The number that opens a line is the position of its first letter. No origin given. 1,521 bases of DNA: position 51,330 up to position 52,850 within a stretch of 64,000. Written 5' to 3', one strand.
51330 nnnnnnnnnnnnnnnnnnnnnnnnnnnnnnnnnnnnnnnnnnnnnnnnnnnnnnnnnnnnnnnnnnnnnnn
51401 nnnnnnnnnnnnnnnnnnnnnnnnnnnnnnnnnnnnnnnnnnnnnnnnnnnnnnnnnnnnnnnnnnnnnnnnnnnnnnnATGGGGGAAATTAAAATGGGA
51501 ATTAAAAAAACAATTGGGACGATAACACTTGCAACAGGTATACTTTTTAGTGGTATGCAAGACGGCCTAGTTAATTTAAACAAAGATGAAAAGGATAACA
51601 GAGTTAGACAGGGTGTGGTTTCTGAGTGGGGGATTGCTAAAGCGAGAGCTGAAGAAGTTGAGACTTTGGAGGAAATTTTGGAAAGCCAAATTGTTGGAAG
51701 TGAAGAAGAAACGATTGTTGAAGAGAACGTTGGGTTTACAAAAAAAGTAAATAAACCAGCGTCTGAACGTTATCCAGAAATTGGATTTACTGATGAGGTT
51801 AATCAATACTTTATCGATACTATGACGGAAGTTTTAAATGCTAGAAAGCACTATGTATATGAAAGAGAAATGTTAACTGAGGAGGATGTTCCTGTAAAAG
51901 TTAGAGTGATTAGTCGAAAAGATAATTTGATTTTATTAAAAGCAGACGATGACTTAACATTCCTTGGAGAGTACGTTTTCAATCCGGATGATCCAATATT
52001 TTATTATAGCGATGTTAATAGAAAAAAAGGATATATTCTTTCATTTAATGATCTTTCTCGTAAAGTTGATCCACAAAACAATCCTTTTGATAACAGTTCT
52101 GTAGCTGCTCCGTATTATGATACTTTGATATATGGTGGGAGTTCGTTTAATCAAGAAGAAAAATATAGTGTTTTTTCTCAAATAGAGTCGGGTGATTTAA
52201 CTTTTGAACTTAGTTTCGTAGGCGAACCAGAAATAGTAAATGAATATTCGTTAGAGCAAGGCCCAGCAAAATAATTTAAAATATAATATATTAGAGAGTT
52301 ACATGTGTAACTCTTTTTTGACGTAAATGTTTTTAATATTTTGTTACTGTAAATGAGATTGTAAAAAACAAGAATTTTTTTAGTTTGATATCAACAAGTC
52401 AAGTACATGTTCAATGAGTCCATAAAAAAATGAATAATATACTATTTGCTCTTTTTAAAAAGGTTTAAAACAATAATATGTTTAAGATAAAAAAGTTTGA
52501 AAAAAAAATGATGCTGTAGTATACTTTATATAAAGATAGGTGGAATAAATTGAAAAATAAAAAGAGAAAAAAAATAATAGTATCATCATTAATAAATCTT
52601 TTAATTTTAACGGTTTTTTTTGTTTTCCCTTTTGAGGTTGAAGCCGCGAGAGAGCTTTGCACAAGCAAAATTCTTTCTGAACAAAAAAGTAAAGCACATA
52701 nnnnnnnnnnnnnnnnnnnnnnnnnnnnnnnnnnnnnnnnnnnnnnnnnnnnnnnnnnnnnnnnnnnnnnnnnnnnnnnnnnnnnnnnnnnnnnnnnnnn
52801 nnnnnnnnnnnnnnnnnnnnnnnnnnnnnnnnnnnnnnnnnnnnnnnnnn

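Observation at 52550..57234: Two-gene operon encoding a tail-anchored exported protein and a 1318-aa secreted protein with about 45 cysteines and no recognisable family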

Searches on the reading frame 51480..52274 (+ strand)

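Call 4: search_protein_families(library=pfam, proteins=[window:51480-52274:+], max_evalue=1)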
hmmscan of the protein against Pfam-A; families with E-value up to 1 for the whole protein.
window:51480-52274:+ (264 aa): 1 family
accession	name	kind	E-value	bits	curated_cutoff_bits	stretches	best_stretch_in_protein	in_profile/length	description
PF15384.11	PAXX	-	0.24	11.4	25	1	84-157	14-84/194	PAXX, PAralog of XRCC4 and XLF, also called C9orf142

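Call 5: search_protein_families(library=ncbifam, proteins=[window:51480-52274:+], max_evalue=1)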
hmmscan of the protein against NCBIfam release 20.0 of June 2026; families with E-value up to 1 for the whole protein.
window:51480-52274:+ (264 aa): 0 families

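Call 6: search_protein_families(library=phrogs, proteins=[window:51480-52274:+], max_evalue=1)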
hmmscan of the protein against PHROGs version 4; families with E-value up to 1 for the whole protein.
window:51480-52274:+ (264 aa): 0 families

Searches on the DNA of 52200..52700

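Call 78: search_rna_families(source=window, start=52200, end=52700, threshold=evalue, max_evalue=1)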
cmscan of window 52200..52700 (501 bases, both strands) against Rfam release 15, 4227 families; matches with E-value up to 1: 0.
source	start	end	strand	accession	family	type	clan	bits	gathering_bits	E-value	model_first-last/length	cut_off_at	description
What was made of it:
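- Tried and rejected: No riboswitch or other Rfam RNA lies in the 275-nt leader at E ≤ 1 (call 78).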
